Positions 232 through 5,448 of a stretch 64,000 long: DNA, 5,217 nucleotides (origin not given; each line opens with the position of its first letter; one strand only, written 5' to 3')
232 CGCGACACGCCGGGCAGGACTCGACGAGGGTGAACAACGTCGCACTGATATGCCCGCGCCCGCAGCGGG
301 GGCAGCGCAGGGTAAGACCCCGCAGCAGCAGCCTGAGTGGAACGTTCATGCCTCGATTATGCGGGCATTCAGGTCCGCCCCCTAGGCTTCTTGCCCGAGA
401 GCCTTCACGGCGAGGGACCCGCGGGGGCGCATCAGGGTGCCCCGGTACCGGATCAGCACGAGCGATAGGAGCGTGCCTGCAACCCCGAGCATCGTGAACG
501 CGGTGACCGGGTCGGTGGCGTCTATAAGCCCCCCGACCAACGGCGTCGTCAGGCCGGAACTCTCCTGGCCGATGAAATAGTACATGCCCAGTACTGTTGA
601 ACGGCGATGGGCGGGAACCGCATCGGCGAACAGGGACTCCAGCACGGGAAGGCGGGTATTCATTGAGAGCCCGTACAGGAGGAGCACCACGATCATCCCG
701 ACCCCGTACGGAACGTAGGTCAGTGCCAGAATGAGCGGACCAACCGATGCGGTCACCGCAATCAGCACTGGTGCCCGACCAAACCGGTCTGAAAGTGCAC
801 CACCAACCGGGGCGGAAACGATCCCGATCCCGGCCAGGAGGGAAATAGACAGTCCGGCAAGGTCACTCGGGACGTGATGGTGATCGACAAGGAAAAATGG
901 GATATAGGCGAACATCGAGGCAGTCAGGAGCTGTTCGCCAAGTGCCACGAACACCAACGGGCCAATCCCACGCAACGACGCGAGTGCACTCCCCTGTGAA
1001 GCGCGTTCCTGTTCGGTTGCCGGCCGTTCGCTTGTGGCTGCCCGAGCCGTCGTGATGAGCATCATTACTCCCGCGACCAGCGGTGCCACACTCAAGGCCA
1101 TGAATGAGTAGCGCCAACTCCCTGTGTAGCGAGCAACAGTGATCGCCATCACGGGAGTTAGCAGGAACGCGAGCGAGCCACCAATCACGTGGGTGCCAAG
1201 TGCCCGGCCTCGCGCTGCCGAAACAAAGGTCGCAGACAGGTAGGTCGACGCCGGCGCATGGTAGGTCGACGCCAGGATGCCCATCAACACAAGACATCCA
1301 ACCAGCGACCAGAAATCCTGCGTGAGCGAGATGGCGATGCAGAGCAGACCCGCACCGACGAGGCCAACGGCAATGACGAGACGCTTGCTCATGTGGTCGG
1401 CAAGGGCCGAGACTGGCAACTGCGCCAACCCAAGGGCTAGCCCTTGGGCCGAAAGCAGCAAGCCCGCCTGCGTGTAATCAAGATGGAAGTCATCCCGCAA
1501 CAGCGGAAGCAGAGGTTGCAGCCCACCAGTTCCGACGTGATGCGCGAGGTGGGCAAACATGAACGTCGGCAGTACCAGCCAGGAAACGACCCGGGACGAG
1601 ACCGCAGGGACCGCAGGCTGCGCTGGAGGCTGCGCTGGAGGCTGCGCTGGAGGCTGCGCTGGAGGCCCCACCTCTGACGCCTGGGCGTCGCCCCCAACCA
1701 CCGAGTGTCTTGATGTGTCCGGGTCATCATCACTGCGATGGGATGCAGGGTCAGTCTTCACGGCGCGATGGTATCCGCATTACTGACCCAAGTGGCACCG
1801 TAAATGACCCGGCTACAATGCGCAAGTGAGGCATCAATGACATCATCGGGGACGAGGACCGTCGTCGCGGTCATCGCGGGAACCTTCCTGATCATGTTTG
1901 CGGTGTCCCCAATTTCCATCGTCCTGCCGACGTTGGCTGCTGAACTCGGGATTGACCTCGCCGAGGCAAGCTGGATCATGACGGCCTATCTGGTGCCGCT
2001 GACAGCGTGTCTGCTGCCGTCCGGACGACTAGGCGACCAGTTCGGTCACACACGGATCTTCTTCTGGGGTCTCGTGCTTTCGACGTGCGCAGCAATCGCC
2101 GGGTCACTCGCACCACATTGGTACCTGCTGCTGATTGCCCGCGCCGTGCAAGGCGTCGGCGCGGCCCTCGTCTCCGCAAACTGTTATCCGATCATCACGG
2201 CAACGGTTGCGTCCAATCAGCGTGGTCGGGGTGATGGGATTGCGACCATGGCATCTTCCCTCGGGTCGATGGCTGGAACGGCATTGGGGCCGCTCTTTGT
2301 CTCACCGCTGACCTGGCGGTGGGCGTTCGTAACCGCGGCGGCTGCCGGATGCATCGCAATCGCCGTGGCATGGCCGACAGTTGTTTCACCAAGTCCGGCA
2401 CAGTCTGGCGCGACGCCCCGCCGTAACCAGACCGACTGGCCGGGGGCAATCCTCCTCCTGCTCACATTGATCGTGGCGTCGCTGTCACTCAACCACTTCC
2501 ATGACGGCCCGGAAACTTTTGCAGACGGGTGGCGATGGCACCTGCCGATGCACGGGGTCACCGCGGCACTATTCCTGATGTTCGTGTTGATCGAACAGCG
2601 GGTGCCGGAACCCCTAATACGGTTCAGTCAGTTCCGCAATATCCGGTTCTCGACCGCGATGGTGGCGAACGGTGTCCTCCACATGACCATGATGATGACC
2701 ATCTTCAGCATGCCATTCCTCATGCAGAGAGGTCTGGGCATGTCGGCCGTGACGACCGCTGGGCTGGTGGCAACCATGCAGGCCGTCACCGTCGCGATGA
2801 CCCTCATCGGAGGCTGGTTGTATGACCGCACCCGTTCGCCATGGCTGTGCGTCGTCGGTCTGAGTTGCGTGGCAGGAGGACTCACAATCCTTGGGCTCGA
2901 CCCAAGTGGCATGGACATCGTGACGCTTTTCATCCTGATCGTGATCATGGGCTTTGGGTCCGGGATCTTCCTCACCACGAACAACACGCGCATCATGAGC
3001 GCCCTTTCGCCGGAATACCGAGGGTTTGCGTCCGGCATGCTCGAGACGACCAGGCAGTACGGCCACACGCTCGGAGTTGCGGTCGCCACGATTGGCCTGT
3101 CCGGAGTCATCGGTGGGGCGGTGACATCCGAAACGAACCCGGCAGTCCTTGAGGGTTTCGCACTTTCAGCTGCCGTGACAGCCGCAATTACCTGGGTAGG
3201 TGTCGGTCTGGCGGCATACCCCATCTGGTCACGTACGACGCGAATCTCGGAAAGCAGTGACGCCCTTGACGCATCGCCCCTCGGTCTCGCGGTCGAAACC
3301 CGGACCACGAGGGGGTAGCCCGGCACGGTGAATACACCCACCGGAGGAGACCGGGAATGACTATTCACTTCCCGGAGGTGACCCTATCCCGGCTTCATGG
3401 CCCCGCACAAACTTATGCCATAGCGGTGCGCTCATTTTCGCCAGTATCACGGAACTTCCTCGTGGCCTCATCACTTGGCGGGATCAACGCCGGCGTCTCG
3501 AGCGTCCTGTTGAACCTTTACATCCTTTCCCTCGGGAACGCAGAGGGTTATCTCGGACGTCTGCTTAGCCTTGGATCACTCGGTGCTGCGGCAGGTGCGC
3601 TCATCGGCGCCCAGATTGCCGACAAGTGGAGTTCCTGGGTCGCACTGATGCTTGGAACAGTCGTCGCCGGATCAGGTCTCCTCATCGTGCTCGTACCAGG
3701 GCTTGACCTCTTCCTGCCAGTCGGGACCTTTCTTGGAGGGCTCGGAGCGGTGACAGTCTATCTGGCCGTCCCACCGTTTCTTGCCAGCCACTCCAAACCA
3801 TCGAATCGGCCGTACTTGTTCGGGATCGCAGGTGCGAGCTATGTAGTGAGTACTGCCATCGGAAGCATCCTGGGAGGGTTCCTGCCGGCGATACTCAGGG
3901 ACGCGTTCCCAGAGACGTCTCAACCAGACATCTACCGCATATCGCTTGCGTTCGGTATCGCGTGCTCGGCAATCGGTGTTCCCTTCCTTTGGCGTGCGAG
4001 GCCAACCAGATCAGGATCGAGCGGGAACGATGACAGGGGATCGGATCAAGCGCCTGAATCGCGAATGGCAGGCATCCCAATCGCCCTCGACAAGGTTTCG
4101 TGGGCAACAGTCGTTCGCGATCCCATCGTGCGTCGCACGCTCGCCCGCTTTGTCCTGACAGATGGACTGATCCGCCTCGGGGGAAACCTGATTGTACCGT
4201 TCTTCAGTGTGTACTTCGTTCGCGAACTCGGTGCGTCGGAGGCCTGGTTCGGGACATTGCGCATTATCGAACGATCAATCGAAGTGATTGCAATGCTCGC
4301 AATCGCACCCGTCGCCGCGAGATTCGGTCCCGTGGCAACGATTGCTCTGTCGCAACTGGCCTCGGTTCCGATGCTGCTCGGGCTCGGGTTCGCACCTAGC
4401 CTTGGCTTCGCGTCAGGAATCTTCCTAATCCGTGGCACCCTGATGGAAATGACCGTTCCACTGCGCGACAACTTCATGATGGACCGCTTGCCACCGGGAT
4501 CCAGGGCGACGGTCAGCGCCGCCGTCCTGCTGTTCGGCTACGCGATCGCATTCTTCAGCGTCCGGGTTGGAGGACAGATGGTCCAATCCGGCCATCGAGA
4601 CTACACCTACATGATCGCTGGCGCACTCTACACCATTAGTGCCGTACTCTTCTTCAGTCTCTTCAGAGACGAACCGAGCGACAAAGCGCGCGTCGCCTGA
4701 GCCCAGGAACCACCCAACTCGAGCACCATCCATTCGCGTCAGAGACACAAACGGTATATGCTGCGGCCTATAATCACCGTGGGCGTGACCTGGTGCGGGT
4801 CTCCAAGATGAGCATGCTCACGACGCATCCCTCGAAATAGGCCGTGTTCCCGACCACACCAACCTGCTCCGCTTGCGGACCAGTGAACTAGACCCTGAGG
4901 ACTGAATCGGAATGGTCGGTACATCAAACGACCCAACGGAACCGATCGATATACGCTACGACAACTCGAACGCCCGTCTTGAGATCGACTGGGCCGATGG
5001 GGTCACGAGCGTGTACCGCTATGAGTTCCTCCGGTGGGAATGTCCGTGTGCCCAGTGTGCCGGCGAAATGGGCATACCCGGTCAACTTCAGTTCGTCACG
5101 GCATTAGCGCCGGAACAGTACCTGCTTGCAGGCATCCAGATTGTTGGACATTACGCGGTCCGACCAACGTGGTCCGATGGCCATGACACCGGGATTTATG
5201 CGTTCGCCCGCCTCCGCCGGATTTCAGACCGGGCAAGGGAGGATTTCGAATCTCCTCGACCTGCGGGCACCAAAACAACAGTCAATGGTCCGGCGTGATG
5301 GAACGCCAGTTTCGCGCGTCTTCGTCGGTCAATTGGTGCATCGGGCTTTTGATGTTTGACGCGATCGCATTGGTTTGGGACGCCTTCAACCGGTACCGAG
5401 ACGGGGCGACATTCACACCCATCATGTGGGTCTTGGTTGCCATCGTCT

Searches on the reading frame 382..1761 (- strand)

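Call 59: search_protein_families(library=pfam, proteins=[window:382-1761:-], max_evalue=0.00001)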
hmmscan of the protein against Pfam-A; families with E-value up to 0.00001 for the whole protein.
window:382-1761:- (459 aa): 1 family
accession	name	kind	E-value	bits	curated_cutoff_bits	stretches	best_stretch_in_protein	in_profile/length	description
PF07690.21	MFS_1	-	4.1e-48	164.5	33.4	1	68-399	2-340/347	Major Facilitator Superfamily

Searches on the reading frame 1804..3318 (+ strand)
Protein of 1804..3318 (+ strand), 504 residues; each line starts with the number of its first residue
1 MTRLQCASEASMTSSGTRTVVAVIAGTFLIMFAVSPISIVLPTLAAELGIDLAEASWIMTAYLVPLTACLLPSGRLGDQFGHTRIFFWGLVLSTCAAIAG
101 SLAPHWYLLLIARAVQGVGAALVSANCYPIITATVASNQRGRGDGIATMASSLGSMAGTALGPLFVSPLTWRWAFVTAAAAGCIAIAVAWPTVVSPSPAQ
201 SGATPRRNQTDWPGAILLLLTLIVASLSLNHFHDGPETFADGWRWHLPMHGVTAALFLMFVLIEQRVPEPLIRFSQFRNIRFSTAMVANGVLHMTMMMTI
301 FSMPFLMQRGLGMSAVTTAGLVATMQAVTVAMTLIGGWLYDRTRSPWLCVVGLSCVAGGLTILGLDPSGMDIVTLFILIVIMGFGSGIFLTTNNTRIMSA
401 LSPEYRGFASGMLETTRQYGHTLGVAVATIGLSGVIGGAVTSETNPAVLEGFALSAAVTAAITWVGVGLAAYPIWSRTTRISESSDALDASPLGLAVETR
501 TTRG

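Call 59: search_protein_families(library=pfam, proteins=[window:1804-3318:+], max_evalue=0.00001)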
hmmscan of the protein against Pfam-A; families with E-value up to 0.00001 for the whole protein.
window:1804-3318:+ (504 aa): 1 family
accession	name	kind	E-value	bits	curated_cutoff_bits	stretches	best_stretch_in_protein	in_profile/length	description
PF07690.21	MFS_1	-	5.6e-52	177.2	33.4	1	24-424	2-346/347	Major Facilitator Superfamily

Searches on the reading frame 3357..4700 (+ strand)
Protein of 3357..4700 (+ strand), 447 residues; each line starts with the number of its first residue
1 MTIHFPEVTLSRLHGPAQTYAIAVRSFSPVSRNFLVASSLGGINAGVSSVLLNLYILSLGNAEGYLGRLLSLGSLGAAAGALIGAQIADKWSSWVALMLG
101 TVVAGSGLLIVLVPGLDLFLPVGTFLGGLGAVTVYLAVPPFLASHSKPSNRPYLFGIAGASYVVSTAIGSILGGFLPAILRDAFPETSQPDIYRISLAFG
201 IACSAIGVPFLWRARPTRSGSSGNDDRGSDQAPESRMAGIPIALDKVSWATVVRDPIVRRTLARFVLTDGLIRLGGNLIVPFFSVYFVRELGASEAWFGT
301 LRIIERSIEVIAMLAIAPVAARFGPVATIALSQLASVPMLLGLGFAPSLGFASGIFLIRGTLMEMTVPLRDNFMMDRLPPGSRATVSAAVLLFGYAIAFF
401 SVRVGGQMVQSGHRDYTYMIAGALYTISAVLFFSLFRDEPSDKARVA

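Call 59: search_protein_families(library=pfam, proteins=[window:3357-4700:+], max_evalue=0.00001)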
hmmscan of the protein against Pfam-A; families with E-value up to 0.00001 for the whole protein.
window:3357-4700:+ (447 aa): 1 family
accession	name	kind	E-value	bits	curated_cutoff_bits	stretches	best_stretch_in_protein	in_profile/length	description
PF07690.21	MFS_1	-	6.5e-25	88.2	33.4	2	36-400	3-345/347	Major Facilitator Superfamily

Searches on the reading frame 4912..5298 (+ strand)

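Call 80: search_protein_families(library=pfam, proteins=[window:4912-5298:+], max_evalue=0.00001)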
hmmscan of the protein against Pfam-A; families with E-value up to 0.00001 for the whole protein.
window:4912-5298:+ (128 aa): 1 family
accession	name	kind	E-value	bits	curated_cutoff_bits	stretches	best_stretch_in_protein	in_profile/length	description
PF06155.17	GBBH-like_N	-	8.7e-24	84.5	22.8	1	14-102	1-85/85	Gamma-butyrobetaine hydroxylase-like, N-terminal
